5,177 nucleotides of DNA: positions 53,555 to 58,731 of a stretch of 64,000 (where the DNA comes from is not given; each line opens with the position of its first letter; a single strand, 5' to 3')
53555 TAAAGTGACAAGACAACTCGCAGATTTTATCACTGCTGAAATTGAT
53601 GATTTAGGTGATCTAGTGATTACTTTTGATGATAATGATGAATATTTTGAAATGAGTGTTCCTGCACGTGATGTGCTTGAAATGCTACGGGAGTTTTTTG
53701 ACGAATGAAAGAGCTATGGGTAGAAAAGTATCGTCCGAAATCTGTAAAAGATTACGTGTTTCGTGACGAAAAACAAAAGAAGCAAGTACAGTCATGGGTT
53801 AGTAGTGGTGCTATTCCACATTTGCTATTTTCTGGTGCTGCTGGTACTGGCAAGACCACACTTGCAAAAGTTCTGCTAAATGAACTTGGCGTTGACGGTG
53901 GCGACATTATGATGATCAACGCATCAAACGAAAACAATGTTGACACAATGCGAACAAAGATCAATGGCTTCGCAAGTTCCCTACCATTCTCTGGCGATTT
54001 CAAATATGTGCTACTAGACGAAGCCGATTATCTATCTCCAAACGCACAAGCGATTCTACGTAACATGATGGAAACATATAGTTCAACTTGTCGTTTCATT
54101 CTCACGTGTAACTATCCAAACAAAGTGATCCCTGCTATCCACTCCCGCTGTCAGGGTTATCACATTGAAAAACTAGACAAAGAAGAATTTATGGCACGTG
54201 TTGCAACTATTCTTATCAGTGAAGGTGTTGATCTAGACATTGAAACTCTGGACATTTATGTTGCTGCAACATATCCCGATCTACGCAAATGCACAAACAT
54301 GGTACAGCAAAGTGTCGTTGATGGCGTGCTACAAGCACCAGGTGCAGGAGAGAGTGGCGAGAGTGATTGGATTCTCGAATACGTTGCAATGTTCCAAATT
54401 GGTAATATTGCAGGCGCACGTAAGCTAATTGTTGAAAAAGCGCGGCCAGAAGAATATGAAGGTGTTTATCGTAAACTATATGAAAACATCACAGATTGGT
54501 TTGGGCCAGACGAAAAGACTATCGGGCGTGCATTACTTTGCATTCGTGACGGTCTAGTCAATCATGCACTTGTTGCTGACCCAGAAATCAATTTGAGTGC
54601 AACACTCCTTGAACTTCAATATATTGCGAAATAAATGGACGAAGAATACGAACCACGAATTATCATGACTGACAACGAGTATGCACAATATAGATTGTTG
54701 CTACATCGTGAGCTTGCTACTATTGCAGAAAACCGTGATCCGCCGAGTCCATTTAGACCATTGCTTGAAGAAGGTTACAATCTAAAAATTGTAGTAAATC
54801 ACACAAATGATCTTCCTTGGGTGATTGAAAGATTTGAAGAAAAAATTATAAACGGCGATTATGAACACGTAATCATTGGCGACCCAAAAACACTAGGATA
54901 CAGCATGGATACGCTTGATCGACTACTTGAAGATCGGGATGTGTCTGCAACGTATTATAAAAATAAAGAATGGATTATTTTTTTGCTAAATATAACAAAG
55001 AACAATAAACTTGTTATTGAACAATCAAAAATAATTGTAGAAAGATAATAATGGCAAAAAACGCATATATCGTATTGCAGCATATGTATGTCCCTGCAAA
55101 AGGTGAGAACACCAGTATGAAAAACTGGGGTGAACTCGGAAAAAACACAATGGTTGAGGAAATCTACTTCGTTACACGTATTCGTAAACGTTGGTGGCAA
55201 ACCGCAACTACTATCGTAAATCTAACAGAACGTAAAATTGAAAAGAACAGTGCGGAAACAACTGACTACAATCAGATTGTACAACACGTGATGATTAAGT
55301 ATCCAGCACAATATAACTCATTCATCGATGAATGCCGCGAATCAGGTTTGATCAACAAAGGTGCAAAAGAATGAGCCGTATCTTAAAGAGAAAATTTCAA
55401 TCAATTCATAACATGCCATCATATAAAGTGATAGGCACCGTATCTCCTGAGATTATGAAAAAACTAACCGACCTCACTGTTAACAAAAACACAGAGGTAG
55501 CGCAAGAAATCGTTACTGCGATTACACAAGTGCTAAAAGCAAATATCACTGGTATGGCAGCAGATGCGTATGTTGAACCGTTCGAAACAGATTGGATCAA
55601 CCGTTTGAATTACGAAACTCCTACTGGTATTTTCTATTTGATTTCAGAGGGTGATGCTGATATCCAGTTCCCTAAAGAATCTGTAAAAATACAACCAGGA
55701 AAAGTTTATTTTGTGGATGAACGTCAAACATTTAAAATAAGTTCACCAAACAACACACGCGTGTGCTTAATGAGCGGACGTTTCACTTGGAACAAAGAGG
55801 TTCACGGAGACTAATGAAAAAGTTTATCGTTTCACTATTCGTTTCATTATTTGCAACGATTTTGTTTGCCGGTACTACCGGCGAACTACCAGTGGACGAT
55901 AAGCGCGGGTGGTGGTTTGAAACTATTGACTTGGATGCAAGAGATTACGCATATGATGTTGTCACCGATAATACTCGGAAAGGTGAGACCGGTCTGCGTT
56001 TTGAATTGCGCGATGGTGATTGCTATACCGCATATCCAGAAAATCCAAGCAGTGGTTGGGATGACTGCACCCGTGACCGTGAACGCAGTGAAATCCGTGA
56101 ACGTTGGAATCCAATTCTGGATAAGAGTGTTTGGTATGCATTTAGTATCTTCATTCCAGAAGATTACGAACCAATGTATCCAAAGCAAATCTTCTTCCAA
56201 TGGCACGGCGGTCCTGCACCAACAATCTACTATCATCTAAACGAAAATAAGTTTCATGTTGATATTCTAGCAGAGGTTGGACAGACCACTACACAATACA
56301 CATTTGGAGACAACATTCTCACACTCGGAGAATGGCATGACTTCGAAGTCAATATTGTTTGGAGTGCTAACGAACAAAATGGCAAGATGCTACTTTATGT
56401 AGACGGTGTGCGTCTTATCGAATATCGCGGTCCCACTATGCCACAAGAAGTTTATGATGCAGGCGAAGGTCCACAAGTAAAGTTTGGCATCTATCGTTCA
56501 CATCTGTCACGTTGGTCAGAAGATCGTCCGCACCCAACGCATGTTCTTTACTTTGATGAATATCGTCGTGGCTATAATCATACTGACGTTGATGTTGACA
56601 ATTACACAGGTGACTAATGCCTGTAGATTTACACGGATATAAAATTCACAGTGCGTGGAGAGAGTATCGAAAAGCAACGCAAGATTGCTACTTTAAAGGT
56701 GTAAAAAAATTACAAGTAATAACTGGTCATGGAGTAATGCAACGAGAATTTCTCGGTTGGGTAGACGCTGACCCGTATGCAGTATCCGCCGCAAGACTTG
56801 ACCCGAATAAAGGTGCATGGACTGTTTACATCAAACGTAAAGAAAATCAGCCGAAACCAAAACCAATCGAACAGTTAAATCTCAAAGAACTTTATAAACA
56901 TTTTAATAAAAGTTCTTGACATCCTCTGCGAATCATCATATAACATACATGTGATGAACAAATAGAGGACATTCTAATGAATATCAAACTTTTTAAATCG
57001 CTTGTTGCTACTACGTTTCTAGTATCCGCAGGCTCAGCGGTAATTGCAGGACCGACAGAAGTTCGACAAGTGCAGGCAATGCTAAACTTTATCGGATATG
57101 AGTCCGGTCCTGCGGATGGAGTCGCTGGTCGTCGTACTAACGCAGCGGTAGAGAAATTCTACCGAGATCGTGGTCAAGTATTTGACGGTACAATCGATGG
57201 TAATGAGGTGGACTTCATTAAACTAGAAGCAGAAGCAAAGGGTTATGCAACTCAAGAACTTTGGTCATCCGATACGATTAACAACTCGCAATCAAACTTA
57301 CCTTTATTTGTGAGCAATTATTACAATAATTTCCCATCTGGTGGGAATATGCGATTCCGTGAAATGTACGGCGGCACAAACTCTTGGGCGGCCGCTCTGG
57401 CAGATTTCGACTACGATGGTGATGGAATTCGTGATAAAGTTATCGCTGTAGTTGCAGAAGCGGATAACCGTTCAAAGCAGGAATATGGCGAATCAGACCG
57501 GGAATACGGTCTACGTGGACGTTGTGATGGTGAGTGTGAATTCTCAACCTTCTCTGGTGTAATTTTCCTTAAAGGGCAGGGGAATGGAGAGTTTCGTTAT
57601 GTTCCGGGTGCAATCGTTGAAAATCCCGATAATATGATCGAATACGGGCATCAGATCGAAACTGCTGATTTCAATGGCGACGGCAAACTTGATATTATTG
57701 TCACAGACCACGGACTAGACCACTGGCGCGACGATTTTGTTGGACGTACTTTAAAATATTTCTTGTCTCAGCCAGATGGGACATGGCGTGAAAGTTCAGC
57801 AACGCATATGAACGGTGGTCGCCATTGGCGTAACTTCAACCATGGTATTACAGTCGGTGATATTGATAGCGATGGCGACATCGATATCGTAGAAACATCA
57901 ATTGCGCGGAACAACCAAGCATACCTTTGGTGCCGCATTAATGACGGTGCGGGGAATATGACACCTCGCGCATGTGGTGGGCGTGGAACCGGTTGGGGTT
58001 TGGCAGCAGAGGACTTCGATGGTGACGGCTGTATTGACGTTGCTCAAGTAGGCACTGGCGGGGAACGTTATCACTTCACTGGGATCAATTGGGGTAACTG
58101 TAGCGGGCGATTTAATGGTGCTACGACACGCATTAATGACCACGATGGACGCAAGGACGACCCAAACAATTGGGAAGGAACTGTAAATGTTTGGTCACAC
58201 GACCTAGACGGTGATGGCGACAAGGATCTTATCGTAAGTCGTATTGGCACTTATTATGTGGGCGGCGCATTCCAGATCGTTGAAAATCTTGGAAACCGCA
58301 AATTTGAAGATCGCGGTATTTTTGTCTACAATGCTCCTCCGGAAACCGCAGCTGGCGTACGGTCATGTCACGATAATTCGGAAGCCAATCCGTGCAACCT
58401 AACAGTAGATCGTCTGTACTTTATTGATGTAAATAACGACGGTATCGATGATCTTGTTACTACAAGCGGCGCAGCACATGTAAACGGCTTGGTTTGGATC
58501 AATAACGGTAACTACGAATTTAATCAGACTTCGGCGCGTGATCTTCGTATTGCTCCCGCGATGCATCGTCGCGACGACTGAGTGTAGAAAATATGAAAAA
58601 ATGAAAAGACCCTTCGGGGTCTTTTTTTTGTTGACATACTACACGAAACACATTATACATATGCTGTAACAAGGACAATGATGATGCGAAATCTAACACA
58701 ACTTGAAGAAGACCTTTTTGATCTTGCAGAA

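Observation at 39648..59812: Early promoters carry a CcrM/GcrA-type GANTC site at a fixed position in the -35/-10 spacer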

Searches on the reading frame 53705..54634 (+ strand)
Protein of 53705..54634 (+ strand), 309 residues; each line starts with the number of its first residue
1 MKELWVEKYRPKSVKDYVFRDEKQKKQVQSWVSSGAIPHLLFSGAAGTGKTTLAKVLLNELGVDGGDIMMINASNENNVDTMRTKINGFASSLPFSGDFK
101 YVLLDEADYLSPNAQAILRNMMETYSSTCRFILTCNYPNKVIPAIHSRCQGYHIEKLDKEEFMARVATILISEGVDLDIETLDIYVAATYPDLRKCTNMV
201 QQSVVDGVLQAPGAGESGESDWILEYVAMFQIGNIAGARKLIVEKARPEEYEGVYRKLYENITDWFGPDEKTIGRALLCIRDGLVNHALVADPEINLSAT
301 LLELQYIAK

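Call 9: search_protein_families(library=pfam, proteins=[window:53705-54634:+])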
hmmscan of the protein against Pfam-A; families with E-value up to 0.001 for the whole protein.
window:53705-54634:+ (309 aa): 12 families
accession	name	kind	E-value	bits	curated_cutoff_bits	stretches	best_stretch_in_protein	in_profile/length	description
PF00004.35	AAA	-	6.3e-14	53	21.2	1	40-150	1-124/131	ATPase family associated with various cellular activities (AAA)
PF13177.12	DNA_pol3_delta2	-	6.4e-12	46.2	27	1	67-157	70-160/161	DNA polymerase III, delta subunit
PF03215.21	Rad17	-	1.4e-08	35.3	23.8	1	2-111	6-121/186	Rad17 P-loop domain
PF13173.12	AAA_14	-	1.5e-06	28.7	27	1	40-153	5-115/129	AAA domain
PF13401.12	AAA_22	-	1.6e-06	28.9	27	0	40-87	8-55/130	AAA domain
PF05496.18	RuvB_N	-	1.2e-05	25.6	27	1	10-64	2-60/159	Holliday junction DNA helicase RuvB P-loop domain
PF25199.1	nSTAND_NTPase5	-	3.9e-05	24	34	1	38-136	42-133/145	Novel STAND NTPase 5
PF13191.12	AAA_16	-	6.4e-05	24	32.6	1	32-120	19-100/167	AAA ATPase domain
PF24883.2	NPHP3_N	-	0.00015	22.4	24.8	1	24-69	8-54/164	Nephrocystin 3, N-terminal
PF13604.12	AAA_30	-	0.00036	20.8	27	1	22-87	4-67/191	AAA domain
PF01443.25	Viral_helicase1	-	0.00048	20.4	21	1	41-107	2-68/228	Viral superfamily 1 RNA helicase core domain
PF00437.27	T2SSE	-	0.001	18.3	24.9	0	21-82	127-187/370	Type II/IV secretion system protein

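Call 25: search_dna_similar(query=window:53705-54634:+, collection=phages, mode=protein, max_rows=25)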
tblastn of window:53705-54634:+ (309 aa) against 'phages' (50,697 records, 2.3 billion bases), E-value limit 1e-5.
Records with a match: 2708; places in all: 2717; records where one place covers at least 80% of the query: 1645.
Best place of each record, by identity: <60% 2708.
By first word of the organism name: Escherichia 676; Synechococcus 377; Klebsiella 331; Salmonella 203; Vibrio 175; Shigella 89; Aeromonas 82; Acinetobacter 73; Cyanophage 61; Enterobacter 59; and 72 more.
By host as written in the record: - 486; Escherichia coli 281; Klebsiella pneumoniae 115; Synechococcus 107; Escherichia coli O157:H7 38; Synechococcus sp. 38; Salmonella enterica 30; Synechococcus sp. WH7803 28; and 607 more.
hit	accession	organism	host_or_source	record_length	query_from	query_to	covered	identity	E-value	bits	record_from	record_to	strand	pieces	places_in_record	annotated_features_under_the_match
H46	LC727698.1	Pseudomonas phage sp. 30-3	Pseudomonas aeruginosa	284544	1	305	99%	55.4%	8e-113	363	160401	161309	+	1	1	ATPase AAA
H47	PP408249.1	Pseudomonas phage vB_Pa-PAC2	Pseudomonas aeruginosa PAO1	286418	1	305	99%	55.4%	8e-113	363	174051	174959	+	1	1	AAA domain-containing protein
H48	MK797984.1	Pseudomonas phage vB_PaeM_PA5oct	-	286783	1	305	99%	55.4%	8e-113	363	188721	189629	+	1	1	hypothetical protein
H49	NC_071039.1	Pseudomonas phage vB_PaeM_PA5oct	-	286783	1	305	99%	55.4%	8e-113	363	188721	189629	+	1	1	hypothetical protein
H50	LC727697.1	Pseudomonas phage sp. 30-2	Pseudomonas aeruginosa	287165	1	305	99%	55.4%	8e-113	363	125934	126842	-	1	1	ATPase AAA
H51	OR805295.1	Pseudomonas phage Paride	Pseudomonas aeruginosa PAO1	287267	1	305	99%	55.4%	8e-113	363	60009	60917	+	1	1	clamp loader of DNA polymerase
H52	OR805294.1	Pseudomonas phage Ettore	Pseudomonas aeruginosa PAO1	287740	1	305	99%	55.4%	8e-113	363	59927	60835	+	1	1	clamp loader of DNA polymerase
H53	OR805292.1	Pseudomonas phage Cassandra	Pseudomonas aeruginosa PAO1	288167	1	305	99%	55.4%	8e-113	363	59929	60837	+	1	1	clamp loader of DNA polymerase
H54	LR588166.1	Pseudomonas phage vB_PaeM_MIJ3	-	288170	1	305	99%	55.4%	8e-113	363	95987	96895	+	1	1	dnaX: DNA polymerase III subunit tau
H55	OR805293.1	Pseudomonas phage Deifobo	Pseudomonas aeruginosa PAO1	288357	1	305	99%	55.4%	8e-113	363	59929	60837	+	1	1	clamp loader of DNA polymerase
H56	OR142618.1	Pseudomonas phage Callisto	Pseudomonas aeruginosa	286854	1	305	99%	55.4%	9e-113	363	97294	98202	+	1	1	ruvB: holliday junction ATP-dependent DNA helicase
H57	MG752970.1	Ralstonia phage RsoM2USA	Ralstonia solanacearum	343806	4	307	98%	47.1%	3e-81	273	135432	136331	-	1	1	hypothetical protein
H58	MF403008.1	Agrobacterium phage Atu_ph07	Agrobacterium tumefaciens C58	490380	1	307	99%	45.2%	7e-82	275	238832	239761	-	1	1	replication factor C small subunit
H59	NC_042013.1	Agrobacterium phage Atu_ph07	Agrobacterium tumefaciens C58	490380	1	307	99%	45.2%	7e-82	275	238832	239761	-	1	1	clamp loader of DNA polymerase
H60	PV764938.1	Sinorhizobium phage Phosso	Sinohrizobium meliloti NRRL L-50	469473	1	307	99%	44.2%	3e-83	279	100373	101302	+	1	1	AAA-ATPase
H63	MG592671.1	Vibrio phage 2.275.O._10N.286.54.E11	Vibrio cyclitrophicus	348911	4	307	98%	41.6%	3e-73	250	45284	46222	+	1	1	P-loop containing nucleoside triphosphate hydrolase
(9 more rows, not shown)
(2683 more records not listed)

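Call 27: get_annotated_region(hit=H48, flank=3000)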
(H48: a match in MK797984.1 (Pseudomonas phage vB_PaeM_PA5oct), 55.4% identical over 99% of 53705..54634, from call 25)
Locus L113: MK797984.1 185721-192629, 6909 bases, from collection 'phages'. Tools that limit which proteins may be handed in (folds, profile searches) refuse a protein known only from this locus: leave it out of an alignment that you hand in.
description: Pseudomonas phage vB_PaeM_PA5oct, complete genome.
organism: Pseudomonas phage vB_PaeM_PA5oct (NCBI taxid 2163605)
taxonomy: Viruses; Duplodnaviria; Heunggongvirae; Uroviricota; Caudoviricetes; Arenbergviridae; Wroclawvirus; Wroclawvirus PA5oct
host: -; source: -; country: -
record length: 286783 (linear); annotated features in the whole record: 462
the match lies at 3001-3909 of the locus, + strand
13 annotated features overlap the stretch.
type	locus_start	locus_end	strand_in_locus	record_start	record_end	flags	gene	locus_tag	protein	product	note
CDS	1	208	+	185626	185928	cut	-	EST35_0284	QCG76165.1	hypothetical protein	-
CDS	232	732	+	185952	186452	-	-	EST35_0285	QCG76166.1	structural protein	ESI-MS/MS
CDS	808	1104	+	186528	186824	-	-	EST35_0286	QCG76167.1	hypothetical protein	-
CDS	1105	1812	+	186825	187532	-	-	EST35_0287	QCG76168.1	hypothetical protein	-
CDS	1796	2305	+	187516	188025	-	-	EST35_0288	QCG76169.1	hypothetical protein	-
CDS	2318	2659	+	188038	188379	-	-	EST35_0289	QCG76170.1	hypothetical protein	-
CDS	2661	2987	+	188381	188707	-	-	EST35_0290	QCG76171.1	chaperonin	-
CDS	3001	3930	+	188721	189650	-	-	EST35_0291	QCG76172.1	hypothetical protein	-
CDS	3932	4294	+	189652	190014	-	-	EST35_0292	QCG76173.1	structural protein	ESI-MS/MS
CDS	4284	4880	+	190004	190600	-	-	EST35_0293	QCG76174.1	hypothetical protein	-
CDS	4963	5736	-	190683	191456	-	-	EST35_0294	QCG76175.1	phosphate starvation-inducible protein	Phosphate starvation-inducible protein PhoH, predicted ATPase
CDS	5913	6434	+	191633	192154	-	-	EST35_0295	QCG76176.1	structural protein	ESI-MS/MS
CDS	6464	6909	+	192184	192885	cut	-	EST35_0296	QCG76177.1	hypothetical protein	-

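Call 30: get_annotated_region(hit=H58, flank=500)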
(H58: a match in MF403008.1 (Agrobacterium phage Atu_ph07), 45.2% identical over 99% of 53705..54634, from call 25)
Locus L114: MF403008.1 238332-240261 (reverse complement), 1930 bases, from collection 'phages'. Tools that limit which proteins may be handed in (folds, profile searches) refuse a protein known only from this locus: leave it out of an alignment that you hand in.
description: Agrobacterium phage Atu_ph07, complete genome.
organism: Agrobacterium phage Atu_ph07 (NCBI taxid 2024264)
taxonomy: Viruses; Duplodnaviria; Heunggongvirae; Uroviricota; Caudoviricetes; Polybotosvirus; Polybotosvirus Atuph07
host: Agrobacterium tumefaciens C58; source: -; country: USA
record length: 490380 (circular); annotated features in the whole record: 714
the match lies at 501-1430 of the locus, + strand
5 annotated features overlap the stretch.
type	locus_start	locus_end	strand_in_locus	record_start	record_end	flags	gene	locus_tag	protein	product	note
CDS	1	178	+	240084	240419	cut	-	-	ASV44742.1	hypothetical protein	-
CDS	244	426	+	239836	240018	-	-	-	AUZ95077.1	hypothetical protein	-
CDS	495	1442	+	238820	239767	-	-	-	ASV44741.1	replication factor C small subunit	-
CDS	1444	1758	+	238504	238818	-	-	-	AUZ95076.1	hypothetical protein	-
CDS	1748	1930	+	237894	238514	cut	-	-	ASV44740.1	hypothetical protein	-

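Call 31: get_annotated_region(hit=H60, flank=500)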
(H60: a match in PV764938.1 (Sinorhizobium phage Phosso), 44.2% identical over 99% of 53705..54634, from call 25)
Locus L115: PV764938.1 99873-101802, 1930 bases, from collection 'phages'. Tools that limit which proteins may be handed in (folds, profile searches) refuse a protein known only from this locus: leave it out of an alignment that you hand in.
description: Sinorhizobium phage Phosso, complete genome.
organism: Sinorhizobium phage Phosso (NCBI taxid 3435197)
taxonomy: Viruses
host: Sinohrizobium meliloti NRRL L-50; source: soil; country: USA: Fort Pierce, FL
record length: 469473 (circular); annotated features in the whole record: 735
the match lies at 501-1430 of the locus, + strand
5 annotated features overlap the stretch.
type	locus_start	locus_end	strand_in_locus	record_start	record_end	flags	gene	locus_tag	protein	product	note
CDS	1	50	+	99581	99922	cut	-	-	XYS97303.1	hypothetical protein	144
CDS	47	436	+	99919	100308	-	-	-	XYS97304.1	hypothetical protein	145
CDS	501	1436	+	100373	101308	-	-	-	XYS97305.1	AAA-ATPase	146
CDS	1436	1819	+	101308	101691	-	-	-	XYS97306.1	hypothetical protein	147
CDS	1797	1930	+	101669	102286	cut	-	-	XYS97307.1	phosphatase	148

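Call 32: get_annotated_region(hit=H63, flank=500)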
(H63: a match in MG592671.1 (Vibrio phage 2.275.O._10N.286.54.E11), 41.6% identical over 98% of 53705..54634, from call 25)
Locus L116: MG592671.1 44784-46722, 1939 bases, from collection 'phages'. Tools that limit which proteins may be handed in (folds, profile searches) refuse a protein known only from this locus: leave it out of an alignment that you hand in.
description: Vibrio phage 2.275.O._10N.286.54.E11, partial genome.
organism: Vibrio phage 2.275.O._10N.286.54.E11 (NCBI taxid 1881285)
taxonomy: Viruses; Duplodnaviria; Heunggongvirae; Uroviricota; Caudoviricetes
host: Vibrio cyclitrophicus; source: iron chloride precipitation of 0.2um-filtered seawater, resuspended in oxalate solution; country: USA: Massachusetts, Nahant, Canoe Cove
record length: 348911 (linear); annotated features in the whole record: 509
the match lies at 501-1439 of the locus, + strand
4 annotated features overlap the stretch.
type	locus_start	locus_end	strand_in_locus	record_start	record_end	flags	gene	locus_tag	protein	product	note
CDS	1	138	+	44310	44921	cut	-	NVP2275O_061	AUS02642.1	hypothetical protein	NVP2275O_061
CDS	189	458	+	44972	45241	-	-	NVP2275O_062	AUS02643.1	coil containing protein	NVP2275O_062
CDS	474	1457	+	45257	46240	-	-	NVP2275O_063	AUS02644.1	P-loop containing nucleoside triphosphate hydrolase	NVP2275O_063; tara_best_match:OM-RGC.v1.006765405; cvp_best_match:RF_PEP_414087245; InterPro:IPR027417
CDS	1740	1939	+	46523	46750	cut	-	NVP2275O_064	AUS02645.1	hypothetical protein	NVP2275O_064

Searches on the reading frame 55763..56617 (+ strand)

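Call 9: search_protein_families(library=pfam, proteins=[window:55763-56617:+])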
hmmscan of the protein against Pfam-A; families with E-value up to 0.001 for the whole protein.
window:55763-56617:+ (284 aa): 1 family
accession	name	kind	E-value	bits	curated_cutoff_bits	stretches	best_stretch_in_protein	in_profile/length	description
PF14099.13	Polysacc_lyase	-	2.4e-30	106.4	29.9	1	46-267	5-209/210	Polysaccharide lyase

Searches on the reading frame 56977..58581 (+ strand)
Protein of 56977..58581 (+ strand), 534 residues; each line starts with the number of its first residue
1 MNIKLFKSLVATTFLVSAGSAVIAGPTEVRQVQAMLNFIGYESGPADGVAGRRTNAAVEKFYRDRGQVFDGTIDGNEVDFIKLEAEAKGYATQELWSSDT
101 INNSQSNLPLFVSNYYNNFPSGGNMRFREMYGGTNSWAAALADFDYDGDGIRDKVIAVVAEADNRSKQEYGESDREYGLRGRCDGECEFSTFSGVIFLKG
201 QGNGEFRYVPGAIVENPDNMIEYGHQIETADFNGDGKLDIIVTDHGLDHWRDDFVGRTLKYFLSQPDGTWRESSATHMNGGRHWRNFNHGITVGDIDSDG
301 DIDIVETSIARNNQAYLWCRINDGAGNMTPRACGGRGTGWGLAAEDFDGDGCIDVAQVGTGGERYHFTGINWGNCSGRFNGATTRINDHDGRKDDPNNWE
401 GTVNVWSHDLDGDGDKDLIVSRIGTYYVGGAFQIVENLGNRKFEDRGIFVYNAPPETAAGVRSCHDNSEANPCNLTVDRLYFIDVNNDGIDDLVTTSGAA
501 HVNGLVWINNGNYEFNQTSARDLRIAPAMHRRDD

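Call 9: search_protein_families(library=pfam, proteins=[window:56977-58581:+])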
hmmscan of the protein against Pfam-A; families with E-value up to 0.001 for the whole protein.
window:56977-58581:+ (534 aa): 4 families
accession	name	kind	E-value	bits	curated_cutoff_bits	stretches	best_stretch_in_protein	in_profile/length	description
PF13517.12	FG-GAP_3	-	5e-28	97.9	26.9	3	194-242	17-61/61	FG-GAP-like repeat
PF01839.29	FG-GAP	-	1.9e-12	47.2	22.1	1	224-243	2-21/37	FG-GAP repeat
PF01471.23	PG_binding_1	-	2.3e-08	34.5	23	1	28-76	4-52/57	Putative peptidoglycan binding domain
PF16743.10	PliI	-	0.00031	20.9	27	0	191-243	29-78/123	Periplasmic lysozyme inhibitor of I-type lysozyme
